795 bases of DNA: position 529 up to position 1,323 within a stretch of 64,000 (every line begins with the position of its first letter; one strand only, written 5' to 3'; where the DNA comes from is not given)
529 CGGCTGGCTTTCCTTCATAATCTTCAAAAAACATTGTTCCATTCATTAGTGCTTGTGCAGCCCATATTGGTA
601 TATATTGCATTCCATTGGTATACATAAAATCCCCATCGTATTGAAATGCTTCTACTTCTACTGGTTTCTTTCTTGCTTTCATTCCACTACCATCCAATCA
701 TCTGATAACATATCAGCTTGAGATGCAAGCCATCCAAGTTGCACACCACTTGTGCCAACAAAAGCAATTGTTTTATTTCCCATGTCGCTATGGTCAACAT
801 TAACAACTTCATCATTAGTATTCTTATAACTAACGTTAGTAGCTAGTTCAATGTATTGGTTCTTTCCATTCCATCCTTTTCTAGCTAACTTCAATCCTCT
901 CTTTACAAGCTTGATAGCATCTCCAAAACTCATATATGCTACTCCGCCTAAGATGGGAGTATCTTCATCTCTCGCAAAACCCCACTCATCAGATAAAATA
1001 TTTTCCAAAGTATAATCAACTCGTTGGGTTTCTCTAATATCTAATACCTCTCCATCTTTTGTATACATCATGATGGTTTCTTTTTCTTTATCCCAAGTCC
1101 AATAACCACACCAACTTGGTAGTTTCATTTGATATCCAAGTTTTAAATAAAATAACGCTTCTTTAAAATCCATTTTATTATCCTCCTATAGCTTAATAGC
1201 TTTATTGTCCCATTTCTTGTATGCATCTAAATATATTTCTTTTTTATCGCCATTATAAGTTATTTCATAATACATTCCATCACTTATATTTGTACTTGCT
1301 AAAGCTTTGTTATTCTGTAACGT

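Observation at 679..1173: Protein with two tandem DUF2829 (Tad2-like) domains: candidate Thoeris/cyclic-nucleotide sponge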

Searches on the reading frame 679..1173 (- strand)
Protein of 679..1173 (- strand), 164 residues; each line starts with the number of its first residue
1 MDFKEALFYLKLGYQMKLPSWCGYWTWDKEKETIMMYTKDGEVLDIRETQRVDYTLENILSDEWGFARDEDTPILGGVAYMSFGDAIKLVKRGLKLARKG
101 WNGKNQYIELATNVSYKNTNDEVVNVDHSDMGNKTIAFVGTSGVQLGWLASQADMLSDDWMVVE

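Call 3: search_protein_families(library=pfam, proteins=[window:682-1173:-], max_evalue=10)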
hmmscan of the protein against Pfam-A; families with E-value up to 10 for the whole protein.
seq(164 aa): 1 family
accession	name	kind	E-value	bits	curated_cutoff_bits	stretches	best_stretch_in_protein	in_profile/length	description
PF11195.14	Tad2-like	-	6.9e-22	78.2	25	2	81-163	1-73/73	Thoeris anti-defense 2-like domain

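Call 4: search_protein_families(library=phrogs, proteins=[window:682-1173:-], max_evalue=1)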
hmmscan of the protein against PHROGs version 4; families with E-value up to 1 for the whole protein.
seq(164 aa): 6 families
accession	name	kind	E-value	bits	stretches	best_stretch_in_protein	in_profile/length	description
phrog_1048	-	unknown function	5.9e-46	158.1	1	1-164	31-195/211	-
phrog_872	-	unknown function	2.4e-24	87.2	1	23-164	68-172/172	-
phrog_37292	-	unknown function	0.00021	22.1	1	3-30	21-48/182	-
phrog_30130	-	unknown function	0.012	15.9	1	81-162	176-258/262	-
phrog_6670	-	unknown function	0.014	16.2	1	81-131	1-51/120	-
phrog_643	-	transcription regulation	0.32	12.3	1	86-164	6-73/84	transcriptional regulator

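Call 6: search_solved_structures(query=window:682-1173:-, max_evalue=10, show_alignments=4)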
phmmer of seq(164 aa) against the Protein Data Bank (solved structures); distinct sequences matched with E-value up to 10: 8.
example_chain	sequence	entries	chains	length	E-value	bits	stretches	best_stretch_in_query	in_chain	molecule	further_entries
8kbi_A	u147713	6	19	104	1.9e-10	44.1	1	81-164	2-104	Inhibitor of Type II CRISPR-Cas system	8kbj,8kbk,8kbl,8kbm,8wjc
8sme_A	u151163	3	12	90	6e-10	42.5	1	80-163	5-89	Gp34.65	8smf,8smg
9kzr_A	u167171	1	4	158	6.9e-10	42.2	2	80-113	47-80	AcrIIA7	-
8wje_B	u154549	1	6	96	7.2e-10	42.2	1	80-163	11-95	Gp34.65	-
9eib_A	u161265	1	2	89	6.4e-09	39.1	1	81-164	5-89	Prophage anti-Thoeris 2 (ModTad2)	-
8v3e_E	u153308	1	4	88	6.9e-09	39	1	81-164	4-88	Tad2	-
8wjd_A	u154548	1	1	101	1.6e-08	37.8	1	81-164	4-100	SptTad2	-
8hp0_A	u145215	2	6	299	0.81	12.7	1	46-131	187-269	Meso-diaminopimelate D-dehydrogenase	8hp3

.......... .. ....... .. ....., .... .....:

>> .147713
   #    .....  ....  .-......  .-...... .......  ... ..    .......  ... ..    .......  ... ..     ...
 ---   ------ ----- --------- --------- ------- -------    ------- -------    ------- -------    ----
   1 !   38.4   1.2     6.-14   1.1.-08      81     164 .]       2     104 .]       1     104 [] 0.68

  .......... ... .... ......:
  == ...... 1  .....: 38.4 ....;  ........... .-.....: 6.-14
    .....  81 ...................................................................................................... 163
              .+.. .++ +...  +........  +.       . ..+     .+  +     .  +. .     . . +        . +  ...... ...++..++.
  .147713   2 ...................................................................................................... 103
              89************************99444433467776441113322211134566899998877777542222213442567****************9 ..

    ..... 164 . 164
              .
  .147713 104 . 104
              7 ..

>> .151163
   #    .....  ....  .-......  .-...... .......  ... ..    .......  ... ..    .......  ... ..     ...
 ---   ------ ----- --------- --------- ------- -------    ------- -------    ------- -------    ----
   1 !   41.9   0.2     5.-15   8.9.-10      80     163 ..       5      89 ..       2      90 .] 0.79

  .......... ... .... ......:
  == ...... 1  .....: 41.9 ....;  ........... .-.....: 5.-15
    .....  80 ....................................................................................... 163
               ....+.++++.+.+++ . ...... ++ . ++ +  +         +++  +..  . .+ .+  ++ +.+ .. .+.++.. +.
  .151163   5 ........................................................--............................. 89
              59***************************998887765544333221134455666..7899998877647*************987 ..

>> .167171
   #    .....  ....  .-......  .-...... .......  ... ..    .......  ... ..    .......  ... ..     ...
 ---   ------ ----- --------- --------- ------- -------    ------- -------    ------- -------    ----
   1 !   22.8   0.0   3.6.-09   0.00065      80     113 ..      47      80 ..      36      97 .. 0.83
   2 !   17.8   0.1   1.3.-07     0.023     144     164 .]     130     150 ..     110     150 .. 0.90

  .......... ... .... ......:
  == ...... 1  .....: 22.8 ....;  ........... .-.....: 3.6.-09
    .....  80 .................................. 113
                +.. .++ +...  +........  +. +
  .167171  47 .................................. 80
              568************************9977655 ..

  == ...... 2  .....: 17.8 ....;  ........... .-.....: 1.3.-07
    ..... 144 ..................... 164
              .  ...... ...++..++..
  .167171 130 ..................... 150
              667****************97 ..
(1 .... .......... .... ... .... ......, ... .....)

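Call 7: search_protein_families(library=padloc, proteins=[window:682-1173:-], max_evalue=1)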
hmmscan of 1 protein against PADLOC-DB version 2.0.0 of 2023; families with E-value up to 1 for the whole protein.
seq(164 aa): 0 families

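Call 9: find_homologous_proteins(query=window:682-1173:-)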
Query seq(164 aa) (164 aa): 5855 proteins with E <= 0.001 among 5867 candidates; the best 120 are listed.
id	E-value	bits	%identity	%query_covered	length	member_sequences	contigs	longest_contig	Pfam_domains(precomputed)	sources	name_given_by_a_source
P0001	9.1e-105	366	98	100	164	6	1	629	PF11195.15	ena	-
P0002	5.5e-90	318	87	99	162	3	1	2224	PF11195.15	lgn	-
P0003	1.8e-88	313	86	99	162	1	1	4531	PF11195.15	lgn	-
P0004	2.1e-87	309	81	100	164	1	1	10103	PF11195.15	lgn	-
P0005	2.8e-87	309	84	99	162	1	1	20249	PF11195.15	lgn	-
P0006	3.6e-85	302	80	100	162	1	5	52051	PF11195.15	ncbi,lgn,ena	-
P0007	5.7e-81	288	84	90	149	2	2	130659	PF11195.15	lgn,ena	-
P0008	5.4e-73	262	69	100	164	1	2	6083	PF11195.15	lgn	-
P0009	6.9e-73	262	69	99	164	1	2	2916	PF11195.15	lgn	-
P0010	3.0e-72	260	70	100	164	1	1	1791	PF11195.15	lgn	-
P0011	4.4e-72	259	70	100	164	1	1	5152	PF11195.15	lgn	-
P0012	5.1e-72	259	69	100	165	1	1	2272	PF11195.15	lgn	-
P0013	1.6e-71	258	68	100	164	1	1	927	PF11195.15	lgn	-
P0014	1.7e-71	257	70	100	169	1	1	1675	PF11195.15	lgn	-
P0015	1.9e-71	257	70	100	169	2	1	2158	PF11195.15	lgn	-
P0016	2.3e-71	257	68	100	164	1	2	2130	PF11195.15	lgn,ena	-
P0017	3.1e-71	257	69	100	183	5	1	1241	PF11195.15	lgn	-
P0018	3.7e-71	256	70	100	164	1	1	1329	PF11195.15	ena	-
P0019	4.1e-71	256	68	100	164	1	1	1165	PF11195.15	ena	-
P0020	4.3e-71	256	68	100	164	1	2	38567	PF11195.15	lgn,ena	-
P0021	5.0e-71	256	69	100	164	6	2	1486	PF11195.15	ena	-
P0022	5.3e-71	256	69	100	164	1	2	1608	PF11195.15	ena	-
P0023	6.0e-71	256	69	100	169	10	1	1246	PF11195.15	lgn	-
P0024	7.1e-71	255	68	100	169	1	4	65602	PF11195.15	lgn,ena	-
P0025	7.1e-71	255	69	100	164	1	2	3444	PF11195.15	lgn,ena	-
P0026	8.6e-71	255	68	100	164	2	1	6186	PF11195.15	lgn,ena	-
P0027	1.0e-70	255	68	100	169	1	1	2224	PF11195.15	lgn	-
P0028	1.0e-70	255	68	100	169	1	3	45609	PF11195.15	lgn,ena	-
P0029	1.1e-70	255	69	100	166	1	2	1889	PF11195.15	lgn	-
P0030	1.2e-70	255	69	100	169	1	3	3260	PF11195.15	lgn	-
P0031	1.3e-70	255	68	100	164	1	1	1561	PF11195.15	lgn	-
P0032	1.5e-70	254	70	100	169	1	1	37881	PF11195.15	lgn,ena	-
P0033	2.4e-70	254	66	100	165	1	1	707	PF11195.15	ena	-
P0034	2.4e-70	254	68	100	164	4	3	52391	PF11195.15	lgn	-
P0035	3.1e-70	253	68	100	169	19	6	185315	PF11195.15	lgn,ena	-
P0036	3.3e-70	253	68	100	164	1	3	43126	PF11195.15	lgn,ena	-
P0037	4.5e-70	253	67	100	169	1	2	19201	PF11195.15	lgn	-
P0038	4.7e-70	253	68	100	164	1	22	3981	PF11195.15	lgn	-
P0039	5.5e-70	253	67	100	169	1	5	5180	PF11195.15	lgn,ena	-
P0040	5.5e-70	253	67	100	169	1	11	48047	PF11195.15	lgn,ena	-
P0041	5.6e-70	253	67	100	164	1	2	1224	PF11195.15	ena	-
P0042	6.5e-70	252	67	100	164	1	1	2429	PF11195.15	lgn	-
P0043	7.5e-70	252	63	100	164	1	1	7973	PF11195.15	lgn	-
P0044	7.9e-70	252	66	100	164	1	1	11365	PF11195.15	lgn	-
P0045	9.1e-70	252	68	100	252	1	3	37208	PF11195.15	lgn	-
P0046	9.2e-70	252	67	100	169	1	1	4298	PF11195.15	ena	-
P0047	9.3e-70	252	66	100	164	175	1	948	PF11195.15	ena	-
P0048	1.6e-69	251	66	100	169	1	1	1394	PF11195.15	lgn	-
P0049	1.8e-69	251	66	100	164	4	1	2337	PF11195.15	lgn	-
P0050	2.1e-69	251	66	100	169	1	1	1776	PF11195.15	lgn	-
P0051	2.2e-69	251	68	100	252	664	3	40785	PF11195.15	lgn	-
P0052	2.2e-69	251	66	100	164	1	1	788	PF11195.15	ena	-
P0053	2.4e-69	250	66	100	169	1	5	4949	PF11195.15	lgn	-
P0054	2.5e-69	250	65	100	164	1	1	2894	PF11195.15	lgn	-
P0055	2.7e-69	250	68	100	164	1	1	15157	PF11195.15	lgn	-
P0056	2.8e-69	250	66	100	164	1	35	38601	PF11195.15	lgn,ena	-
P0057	2.8e-69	250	67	100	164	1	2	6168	PF11195.15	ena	-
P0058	2.8e-69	250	68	100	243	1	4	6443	PF11195.15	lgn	-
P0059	2.9e-69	250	66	100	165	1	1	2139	PF11195.15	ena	-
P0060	3.4e-69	250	66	100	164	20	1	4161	PF11195.15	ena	-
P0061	3.8e-69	250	66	100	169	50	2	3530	PF11195.15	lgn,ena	-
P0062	3.8e-69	250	65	100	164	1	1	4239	PF11195.15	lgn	-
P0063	3.8e-69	250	66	100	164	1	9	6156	PF11195.15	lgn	-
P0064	4.1e-69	250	66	100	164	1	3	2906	PF11195.15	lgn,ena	-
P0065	4.1e-69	250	65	100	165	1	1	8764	PF11195.15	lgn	-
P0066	4.2e-69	250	66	100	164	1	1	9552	PF11195.15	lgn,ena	-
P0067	4.4e-69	250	68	100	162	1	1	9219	PF11195.15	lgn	-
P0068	4.6e-69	250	65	100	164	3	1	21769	PF11195.15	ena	-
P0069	4.8e-69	249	66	100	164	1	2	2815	PF11195.15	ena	-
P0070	4.9e-69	249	67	100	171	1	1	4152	PF11195.15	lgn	-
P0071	5.3e-69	249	67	100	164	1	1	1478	PF11195.15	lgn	-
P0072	5.6e-69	249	65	100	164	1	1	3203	PF11195.15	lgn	-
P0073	5.7e-69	249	66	100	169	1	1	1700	PF11195.15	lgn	-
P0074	5.7e-69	249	66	100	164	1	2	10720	PF11195.15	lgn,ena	-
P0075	5.7e-69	249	66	100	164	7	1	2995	PF11195.15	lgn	-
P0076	5.7e-69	249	66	100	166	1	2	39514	PF11195.15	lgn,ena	-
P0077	5.9e-69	249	66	100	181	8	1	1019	PF11195.15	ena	-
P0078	5.9e-69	249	66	100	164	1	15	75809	PF11195.15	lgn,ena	-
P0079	5.9e-69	249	66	100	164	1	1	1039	PF11195.15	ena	-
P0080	6.0e-69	249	67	100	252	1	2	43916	PF11195.15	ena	-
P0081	6.2e-69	249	65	100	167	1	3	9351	PF11195.15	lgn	-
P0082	7.0e-69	249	65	100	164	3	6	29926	PF11195.15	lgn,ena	-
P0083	7.1e-69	249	66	100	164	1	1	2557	PF11195.15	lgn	-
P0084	7.4e-69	249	67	100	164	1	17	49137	PF11195.15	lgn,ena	-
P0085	7.7e-69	249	66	100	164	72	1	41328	PF11195.15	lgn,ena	-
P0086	8.3e-69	249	68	100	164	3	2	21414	PF11195.15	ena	-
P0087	1.0e-68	248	66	100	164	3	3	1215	PF11195.15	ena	-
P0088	1.0e-68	248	67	100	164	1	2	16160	PF11195.15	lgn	-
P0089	1.0e-68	248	67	100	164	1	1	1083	PF11195.15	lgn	-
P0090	1.1e-68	248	65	100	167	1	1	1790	PF11195.15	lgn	-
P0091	1.1e-68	248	66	100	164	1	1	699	PF11195.15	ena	-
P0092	1.1e-68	248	66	100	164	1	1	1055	PF11195.15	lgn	-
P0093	1.2e-68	248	66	100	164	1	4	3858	PF11195.15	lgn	-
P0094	1.2e-68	248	65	100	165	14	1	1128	PF11195.15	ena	-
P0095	1.3e-68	248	66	100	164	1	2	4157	PF11195.15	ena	-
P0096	1.3e-68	248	65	100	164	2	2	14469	PF11195.15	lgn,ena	-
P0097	1.3e-68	248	66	100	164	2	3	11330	PF11195.15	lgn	-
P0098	1.3e-68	248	65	100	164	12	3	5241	PF11195.15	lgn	-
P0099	1.4e-68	248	67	100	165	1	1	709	PF11195.15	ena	-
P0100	1.4e-68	248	67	100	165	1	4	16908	PF11195.15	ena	-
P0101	1.4e-68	248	70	100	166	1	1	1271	PF11195.15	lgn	-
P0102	1.4e-68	248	67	100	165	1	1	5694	PF11195.15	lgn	-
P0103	1.5e-68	248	65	100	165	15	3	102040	PF11195.15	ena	-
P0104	1.5e-68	248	65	100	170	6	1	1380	PF11195.15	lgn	-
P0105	1.6e-68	248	68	100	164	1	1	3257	PF11195.15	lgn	-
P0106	1.6e-68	248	65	100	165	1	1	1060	PF11195.15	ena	-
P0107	1.7e-68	248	66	100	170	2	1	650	PF11195.15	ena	-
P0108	1.7e-68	248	66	100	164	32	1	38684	PF11195.15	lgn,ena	-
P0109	1.7e-68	248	67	100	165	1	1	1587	PF11195.15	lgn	-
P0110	1.8e-68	248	67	100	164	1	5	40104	PF11195.15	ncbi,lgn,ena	-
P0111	1.8e-68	248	66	100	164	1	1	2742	PF11195.15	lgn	-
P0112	1.9e-68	248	66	100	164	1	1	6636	PF11195.15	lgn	-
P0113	1.9e-68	248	65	100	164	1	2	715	PF11195.15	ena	-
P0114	1.9e-68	248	66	100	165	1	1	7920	PF11195.15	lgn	-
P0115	2.0e-68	247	66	100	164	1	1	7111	PF11195.15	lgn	-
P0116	2.1e-68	247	68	100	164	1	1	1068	PF11195.15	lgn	-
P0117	2.1e-68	247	65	99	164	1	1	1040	PF11195.15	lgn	-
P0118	2.2e-68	247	68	100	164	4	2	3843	PF11195.15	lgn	-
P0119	2.2e-68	247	68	100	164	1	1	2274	PF11195.15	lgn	-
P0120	2.2e-68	247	66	100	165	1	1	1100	PF11195.15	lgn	-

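Call 21: predict_structure(alignment_id=A1)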
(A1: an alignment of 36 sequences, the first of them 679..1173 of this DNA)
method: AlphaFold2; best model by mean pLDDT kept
length: 164 residues; sequences in the alignment: 36
mean_pLDDT: 79.4   pTM: 0.62
mean pLDDT of the five models: 79.4, 79.4, 79.1, 77.5, 72.6
residues with pLDDT >= 90: 41; 70-90: 88; 50-70: 32; < 50: 3
segments of 3 or more residues with pLDDT < 50: none
pLDDT, mean of each block of 10 residues (from residue 1): 96 92 92 92 90 85 90 80 80 75 65 73 69 66 52 75 77
secondary structure, 60 per line:
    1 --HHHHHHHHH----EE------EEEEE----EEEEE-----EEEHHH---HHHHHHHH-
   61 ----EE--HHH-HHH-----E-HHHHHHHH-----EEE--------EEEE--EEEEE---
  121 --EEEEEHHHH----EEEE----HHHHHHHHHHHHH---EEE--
elements in order: H3-11 E24-28 E33-37 E43-45 H52-59 H83-90 E96-98 E107-110 E113-117 E123-127 H128-131 E136-139 H144-156 E160-162

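Call 24: fold_search(model_id=the predicted structure, library=pdb)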
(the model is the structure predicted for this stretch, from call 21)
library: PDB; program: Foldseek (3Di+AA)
matches with E <= 10: 322; with E <= 0.001: 8
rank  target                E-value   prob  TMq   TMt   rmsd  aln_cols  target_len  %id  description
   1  9eib_B                3.4e-04  1.00  0.29  0.50   8.3        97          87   28  Structure of Myroides odoratus prophage anti-Thoeris 2 (ModTad2) in complex with hisADPR (released 2025-04-16)
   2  8wje_A                4.1e-04  1.00  0.29  0.50   8.2        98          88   28  Structure of apo-SPO1 Tad2 (released 2024-09-25)
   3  8kbj_A                5.5e-04  1.00  0.29  0.45   8.0       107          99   34  Structure of HgmTad2 complexed with 1',2'-cADPR (released 2024-08-21)
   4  8wje_E                7.9e-04  1.00  0.26  0.52   9.0        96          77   23  Structure of apo-SPO1 Tad2 (released 2024-09-25)
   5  8wje_C                7.9e-04  1.00  0.28  0.45   8.4        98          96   28  Structure of apo-SPO1 Tad2 (released 2024-09-25)
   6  9eib_A                8.4e-04  1.00  0.29  0.51   8.2        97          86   28  Structure of Myroides odoratus prophage anti-Thoeris 2 (ModTad2) in complex with hisADPR (released 2025-04-16)
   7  8wje_D                8.4e-04  1.00  0.30  0.48   7.7        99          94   27  Structure of apo-SPO1 Tad2 (released 2024-09-25)
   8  8smf_C                8.9e-04  1.00  0.26  0.53   8.3        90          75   28  Structure of SPO1 phage Tad2 in complex with 1''-3' gcADPR (released 2023-11-22)
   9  8smf_G                1.0e-03  1.00  0.29  0.53   7.5        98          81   26  Structure of SPO1 phage Tad2 in complex with 1''-3' gcADPR (released 2023-11-22)
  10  8smg_B                1.1e-03  1.00  0.27  0.54   8.4        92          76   28  Structure of SPO1 phage Tad2 in complex with 1''-2' gcADPR (released 2023-11-22)
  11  8v3e_F                1.2e-03  1.00  0.26  0.54   8.9        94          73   22  Structure of Myroides odoratus phage Tad2 in apo state (released 2025-04-30)
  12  8smf_B                1.2e-03  1.00  0.27  0.50   8.6        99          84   27  Structure of SPO1 phage Tad2 in complex with 1''-3' gcADPR (released 2023-11-22)
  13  8wje_B                1.3e-03  1.00  0.28  0.55   8.5        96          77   25  Structure of apo-SPO1 Tad2 (released 2024-09-25)
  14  8v3e_B                1.3e-03  1.00  0.28  0.57   9.1        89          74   28  Structure of Myroides odoratus phage Tad2 in apo state (released 2025-04-30)
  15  8wjd                  1.5e-03  1.00  0.29  0.44   9.4       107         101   26  Structure of SptTad2 complexed with cGG (released 2024-09-25)
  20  8sme_B                2.1e-03  1.00  0.30  0.59   6.6        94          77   29  Structure of SPO1 phage Tad2 in apo state (released 2023-11-22)
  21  8kbi_A                2.5e-03  1.00  0.29  0.44   9.3       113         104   29  Structure of apo-AcrIIA7 (released 2024-08-07)
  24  8sme_A                6.0e-03  0.99  0.27  0.48   9.0       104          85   26  Structure of SPO1 phage Tad2 in apo state (released 2023-11-22)
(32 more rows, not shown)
